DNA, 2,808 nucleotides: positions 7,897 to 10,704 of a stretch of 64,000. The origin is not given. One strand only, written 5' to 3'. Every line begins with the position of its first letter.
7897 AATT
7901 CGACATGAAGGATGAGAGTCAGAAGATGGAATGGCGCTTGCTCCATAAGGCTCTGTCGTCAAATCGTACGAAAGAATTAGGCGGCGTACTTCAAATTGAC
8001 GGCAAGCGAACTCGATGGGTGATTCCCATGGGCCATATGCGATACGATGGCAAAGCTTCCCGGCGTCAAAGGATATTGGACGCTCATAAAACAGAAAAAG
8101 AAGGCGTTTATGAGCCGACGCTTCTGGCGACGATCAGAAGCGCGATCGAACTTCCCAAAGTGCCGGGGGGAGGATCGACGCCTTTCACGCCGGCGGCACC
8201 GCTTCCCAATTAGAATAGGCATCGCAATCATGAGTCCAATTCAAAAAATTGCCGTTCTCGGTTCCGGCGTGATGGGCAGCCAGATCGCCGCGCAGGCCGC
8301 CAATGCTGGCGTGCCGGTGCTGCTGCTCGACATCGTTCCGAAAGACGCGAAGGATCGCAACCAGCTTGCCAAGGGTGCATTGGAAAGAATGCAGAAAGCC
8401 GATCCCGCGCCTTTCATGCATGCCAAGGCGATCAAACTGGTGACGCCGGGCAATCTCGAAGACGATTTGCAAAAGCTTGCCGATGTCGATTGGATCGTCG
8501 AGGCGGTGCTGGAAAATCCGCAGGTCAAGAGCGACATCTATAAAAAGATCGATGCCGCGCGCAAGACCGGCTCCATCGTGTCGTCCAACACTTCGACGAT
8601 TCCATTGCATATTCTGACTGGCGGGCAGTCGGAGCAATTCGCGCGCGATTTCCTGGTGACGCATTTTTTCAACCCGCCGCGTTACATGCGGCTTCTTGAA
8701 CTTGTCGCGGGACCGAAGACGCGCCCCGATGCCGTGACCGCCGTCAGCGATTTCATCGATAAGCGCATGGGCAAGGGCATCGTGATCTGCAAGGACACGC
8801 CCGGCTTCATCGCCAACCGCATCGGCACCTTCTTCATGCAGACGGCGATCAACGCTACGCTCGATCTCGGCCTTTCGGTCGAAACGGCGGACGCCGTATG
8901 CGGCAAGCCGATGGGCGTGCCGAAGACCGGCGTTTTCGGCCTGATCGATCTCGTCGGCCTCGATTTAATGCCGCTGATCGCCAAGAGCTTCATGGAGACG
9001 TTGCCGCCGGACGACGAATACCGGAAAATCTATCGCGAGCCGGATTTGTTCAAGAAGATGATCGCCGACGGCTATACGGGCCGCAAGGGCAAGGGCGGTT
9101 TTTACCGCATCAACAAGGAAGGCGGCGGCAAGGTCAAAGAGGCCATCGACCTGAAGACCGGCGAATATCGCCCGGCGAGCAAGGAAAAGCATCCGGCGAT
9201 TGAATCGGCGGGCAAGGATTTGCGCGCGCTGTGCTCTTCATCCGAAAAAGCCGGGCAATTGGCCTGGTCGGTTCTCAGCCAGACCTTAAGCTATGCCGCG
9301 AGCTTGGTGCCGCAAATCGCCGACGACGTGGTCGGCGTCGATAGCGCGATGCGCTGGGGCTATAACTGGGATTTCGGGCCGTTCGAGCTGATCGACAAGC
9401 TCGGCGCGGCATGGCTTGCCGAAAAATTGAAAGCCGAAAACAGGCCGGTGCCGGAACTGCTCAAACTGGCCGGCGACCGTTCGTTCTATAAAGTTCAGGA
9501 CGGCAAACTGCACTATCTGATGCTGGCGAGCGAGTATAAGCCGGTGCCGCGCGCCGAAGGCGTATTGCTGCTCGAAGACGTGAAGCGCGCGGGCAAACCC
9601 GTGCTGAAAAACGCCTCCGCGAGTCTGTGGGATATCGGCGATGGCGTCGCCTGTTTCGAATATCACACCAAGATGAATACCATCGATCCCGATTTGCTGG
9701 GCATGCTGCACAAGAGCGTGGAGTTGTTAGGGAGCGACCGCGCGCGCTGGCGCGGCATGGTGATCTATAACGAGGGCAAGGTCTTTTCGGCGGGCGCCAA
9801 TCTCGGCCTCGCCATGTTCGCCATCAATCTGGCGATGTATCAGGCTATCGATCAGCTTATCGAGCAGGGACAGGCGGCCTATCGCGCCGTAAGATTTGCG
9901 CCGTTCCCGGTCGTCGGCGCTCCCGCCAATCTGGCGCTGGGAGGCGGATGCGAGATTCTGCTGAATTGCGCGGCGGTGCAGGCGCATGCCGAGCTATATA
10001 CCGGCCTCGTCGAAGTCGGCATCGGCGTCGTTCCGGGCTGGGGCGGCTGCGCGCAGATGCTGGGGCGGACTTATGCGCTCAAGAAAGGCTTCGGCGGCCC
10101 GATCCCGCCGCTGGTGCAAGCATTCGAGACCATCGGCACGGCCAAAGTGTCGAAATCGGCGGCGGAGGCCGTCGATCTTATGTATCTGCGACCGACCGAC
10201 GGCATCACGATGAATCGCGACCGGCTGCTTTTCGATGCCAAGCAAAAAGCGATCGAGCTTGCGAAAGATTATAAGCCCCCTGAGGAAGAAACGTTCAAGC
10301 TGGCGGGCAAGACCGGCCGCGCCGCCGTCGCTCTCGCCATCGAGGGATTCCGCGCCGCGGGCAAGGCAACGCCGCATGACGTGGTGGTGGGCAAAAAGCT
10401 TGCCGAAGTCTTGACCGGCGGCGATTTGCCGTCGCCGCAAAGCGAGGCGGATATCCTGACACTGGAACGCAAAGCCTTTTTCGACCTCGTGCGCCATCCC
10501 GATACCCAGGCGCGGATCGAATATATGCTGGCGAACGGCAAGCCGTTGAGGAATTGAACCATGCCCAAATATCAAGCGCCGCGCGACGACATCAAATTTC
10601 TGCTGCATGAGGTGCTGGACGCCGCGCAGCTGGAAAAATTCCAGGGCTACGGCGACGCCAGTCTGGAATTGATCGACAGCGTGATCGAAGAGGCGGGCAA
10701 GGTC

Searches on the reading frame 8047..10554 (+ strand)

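Call 35: search_protein_families(library=pfam, proteins=[window:8047-10554:+], max_evalue=0.01)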
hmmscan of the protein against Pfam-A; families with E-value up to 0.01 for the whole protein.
window:8047-10554:+ (836 aa): 4 families
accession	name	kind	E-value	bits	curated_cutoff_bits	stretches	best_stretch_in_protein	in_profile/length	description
PF02737.24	3HCDH_N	-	3.1e-43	148.2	22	1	67-251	1-180/180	3-hydroxyacyl-CoA dehydrogenase, NAD binding domain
PF00725.27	3HCDH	-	3.1e-21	76.1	22.1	1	253-354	1-96/97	3-hydroxyacyl-CoA dehydrogenase, C-terminal domain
PF00378.25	ECH_1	-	5.1e-08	33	27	1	540-668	14-137/251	Enoyl-CoA hydratase/isomerase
PF03446.21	NAD_binding_2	-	0.00088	19.7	21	1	67-106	1-40/161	NAD binding domain of 6-phosphogluconate dehydrogenase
